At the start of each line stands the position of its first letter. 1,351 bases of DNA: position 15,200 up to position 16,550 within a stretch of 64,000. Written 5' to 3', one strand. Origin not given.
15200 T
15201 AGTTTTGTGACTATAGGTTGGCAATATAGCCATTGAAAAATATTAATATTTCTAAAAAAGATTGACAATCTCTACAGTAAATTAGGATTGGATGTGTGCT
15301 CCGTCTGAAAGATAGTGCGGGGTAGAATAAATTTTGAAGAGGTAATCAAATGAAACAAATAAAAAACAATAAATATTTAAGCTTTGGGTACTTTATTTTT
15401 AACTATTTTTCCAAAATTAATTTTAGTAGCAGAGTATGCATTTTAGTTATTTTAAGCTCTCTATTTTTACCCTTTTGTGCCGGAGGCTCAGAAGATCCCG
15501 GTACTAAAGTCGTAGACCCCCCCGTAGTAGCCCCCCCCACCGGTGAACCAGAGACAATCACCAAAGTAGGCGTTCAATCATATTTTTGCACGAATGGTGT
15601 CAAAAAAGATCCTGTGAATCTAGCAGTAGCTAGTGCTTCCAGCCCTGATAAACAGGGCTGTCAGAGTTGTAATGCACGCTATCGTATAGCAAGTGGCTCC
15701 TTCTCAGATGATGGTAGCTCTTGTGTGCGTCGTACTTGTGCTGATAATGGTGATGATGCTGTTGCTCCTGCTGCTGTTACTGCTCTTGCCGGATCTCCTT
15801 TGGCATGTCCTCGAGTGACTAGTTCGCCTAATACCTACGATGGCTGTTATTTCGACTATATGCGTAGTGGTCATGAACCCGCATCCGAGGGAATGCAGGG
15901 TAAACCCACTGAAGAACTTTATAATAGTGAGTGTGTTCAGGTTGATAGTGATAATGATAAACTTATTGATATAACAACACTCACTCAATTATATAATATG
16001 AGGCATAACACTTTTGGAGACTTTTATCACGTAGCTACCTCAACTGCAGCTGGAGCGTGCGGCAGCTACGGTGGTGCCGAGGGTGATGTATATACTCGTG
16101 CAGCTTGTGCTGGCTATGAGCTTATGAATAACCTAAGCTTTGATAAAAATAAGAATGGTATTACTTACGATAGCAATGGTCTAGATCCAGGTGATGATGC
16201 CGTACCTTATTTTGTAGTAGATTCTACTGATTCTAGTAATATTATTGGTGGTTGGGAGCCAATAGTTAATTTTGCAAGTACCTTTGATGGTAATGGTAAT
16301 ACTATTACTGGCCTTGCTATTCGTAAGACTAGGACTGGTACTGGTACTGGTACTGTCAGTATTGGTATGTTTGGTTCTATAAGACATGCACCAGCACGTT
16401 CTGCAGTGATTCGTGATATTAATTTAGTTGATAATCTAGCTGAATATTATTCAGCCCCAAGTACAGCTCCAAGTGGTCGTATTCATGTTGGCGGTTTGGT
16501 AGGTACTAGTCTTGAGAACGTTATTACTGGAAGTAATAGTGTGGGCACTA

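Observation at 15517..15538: Poly-C (C7, C8) and poly-C/poly-G (C6, G7) tracts in the first ~80 codons of two lipoprotein paralogues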

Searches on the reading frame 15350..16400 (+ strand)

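Call 9: find_homologous_proteins(query=window:15350-16400:+, max_evalue=0.00001)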
Query window:15350-16400:+ (350 aa): 17 proteins with E <= 0.00001 among 4549 candidates.
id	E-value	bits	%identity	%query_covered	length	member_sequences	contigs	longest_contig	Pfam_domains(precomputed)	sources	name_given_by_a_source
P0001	5.1e-40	156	43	77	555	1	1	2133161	-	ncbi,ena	-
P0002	2.5e-39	154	43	78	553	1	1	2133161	-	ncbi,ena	-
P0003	1.1e-36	145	36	99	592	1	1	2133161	-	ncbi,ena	-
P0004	1.1e-24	106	46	45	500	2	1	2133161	-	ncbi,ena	-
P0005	2.1e-23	101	45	45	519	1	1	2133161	PF07581.18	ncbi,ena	-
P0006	1.5e-18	85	43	43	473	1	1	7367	PF07581.18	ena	-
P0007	4.5e-16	77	36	55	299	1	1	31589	PF07581.18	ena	-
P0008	6.4e-16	77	41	44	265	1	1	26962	-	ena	-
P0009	1.7e-14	72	42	40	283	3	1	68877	PF07581.18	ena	-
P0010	2.9e-13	68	40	45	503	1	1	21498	-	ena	-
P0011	2.4e-11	62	39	42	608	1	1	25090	PF07581.18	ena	-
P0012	2.6e-11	62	40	44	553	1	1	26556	-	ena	-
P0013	7.0e-11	60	42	34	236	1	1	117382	-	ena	-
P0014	5.8e-10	57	40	44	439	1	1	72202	PF02368.25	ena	-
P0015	1.3e-9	56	37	46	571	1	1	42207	PF07581.18,PF02368.25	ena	-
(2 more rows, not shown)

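Call 10: find_encoding_contigs(protein=P0001, flank=10000, max_places=3)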
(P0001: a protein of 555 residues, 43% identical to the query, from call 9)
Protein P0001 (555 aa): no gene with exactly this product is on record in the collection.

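Call 14: find_related_loci(query=A1, collection=genome_contigs, flank=3000)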
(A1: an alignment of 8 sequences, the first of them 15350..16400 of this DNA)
Query A1 (350 aa) in genome_contigs; peptide patterns used: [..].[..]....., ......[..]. (x = any residue, [..] = any of these).
291 stretches matched a pattern; 78 encode a relative of the query (tblastn E <= 1e-3); 75 distinct loci.
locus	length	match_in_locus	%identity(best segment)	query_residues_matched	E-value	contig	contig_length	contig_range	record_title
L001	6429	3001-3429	41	205-344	2e-20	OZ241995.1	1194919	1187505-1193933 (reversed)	MAG: Leptospiria bacterium isolate 95dba25b-fe8b-43c0-aa07-00f779cf29d9 genome assembly, chromosome: 1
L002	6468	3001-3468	40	197-350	3e-20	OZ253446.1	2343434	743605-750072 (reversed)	MAG: Spirochaetia bacterium isolate 0b759a36-5087-44a1-8135-4fb3fec4329e genome assembly, chromosome: 1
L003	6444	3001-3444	37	187-344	1e-19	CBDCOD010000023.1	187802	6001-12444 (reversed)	MAG: Gammaproteobacteria bacterium isolate 7313ade1-f489-4a93-b2a5-4292a97c6ac3 genome assembly, contig: contig_23, whol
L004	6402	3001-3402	39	199-344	4e-16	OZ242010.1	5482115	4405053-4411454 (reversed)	MAG: Candidatus Latescibacterota bacterium isolate 318c57a3-5c92-4b38-acc3-b9680ed3e2d2 genome assembly, chromosome: 1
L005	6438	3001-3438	41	205-350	2e-15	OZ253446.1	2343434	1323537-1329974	MAG: Spirochaetia bacterium isolate 0b759a36-5087-44a1-8135-4fb3fec4329e genome assembly, chromosome: 1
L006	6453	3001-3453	33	187-344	2e-14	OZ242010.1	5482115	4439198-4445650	MAG: Candidatus Latescibacterota bacterium isolate 318c57a3-5c92-4b38-acc3-b9680ed3e2d2 genome assembly, chromosome: 1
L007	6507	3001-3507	38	171-344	3e-14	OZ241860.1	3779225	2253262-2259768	MAG: Dehalococcoidia bacterium isolate 622caf9c-9a0b-40dd-93ad-3e8d7e620a5e genome assembly, chromosome: 1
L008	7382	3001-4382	33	159-345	9e-14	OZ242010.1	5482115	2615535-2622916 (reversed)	MAG: Candidatus Latescibacterota bacterium isolate 318c57a3-5c92-4b38-acc3-b9680ed3e2d2 genome assembly, chromosome: 1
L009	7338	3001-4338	35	173-345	2e-13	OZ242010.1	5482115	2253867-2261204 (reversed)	MAG: Candidatus Latescibacterota bacterium isolate 318c57a3-5c92-4b38-acc3-b9680ed3e2d2 genome assembly, chromosome: 1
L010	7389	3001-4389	34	183-342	3e-13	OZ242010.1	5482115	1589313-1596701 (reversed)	MAG: Candidatus Latescibacterota bacterium isolate 318c57a3-5c92-4b38-acc3-b9680ed3e2d2 genome assembly, chromosome: 1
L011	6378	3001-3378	36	197-344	5e-13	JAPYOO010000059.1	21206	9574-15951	MAG: Bermanella sp. isolate MOW.maxbin2.006 MOW_2096_length_21206_cov_221.687391, whole genome shotgun sequence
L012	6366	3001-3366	38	199-342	8e-13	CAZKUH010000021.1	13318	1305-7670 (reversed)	MAG TPA_asm: uncultured Enterobacterales bacterium isolate SRP216583_co2_82 genome assembly, contig: NODE_3720_length_13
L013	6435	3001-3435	36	199-344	1e-12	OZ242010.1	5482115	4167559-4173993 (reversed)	MAG: Candidatus Latescibacterota bacterium isolate 318c57a3-5c92-4b38-acc3-b9680ed3e2d2 genome assembly, chromosome: 1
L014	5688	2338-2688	33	192-324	2e-12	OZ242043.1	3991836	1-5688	MAG: Dehalococcoidia bacterium isolate 85f8f78b-f575-40e1-bce2-50f1b814b5fa genome assembly, chromosome: 1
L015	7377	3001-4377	38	199-344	6e-12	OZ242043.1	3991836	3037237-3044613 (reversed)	MAG: Dehalococcoidia bacterium isolate 85f8f78b-f575-40e1-bce2-50f1b814b5fa genome assembly, chromosome: 1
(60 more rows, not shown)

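Call 15: find_encoding_contigs(protein=P0003, flank=10000, max_places=3)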
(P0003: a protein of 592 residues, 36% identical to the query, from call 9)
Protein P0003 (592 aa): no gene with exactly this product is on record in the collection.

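Call 16: list_cluster_members(proteins=[P0003, P0001, P0004, P0006, P0009])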
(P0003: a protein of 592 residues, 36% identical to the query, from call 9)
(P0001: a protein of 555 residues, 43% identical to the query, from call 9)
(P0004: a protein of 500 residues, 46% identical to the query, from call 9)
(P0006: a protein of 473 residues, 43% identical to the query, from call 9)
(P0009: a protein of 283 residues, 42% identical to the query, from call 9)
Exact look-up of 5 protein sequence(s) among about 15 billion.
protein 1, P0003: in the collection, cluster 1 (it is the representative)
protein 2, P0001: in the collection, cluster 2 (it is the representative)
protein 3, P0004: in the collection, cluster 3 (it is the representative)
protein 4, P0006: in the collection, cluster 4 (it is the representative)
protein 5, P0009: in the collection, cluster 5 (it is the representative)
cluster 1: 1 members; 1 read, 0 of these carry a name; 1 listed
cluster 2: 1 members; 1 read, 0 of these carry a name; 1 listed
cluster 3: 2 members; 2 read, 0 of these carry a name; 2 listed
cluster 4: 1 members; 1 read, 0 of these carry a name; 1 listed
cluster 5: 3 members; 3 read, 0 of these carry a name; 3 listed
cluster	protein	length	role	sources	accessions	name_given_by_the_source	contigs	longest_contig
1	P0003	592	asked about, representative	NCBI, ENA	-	-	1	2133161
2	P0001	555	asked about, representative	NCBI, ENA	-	-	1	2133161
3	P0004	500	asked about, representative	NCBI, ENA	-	-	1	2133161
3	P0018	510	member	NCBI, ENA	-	-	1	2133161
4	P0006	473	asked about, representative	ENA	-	-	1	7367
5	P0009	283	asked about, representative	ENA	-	-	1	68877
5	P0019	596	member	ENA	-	-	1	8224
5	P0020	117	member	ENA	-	-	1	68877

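Call 18: find_encoding_contigs(protein=P0005, flank=10000, max_places=3)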
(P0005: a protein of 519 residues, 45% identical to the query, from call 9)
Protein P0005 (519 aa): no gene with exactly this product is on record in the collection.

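Call 20: find_related_loci(query=A1, collection=metagenome_contigs, flank=5000)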
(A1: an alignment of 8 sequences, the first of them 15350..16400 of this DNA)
Query A1 (350 aa) in metagenome_contigs; peptide patterns used: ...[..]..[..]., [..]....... (x = any residue, [..] = any of these).
184 stretches matched a pattern, but none encodes a relative of the query by tblastn (E <= 1e-3).
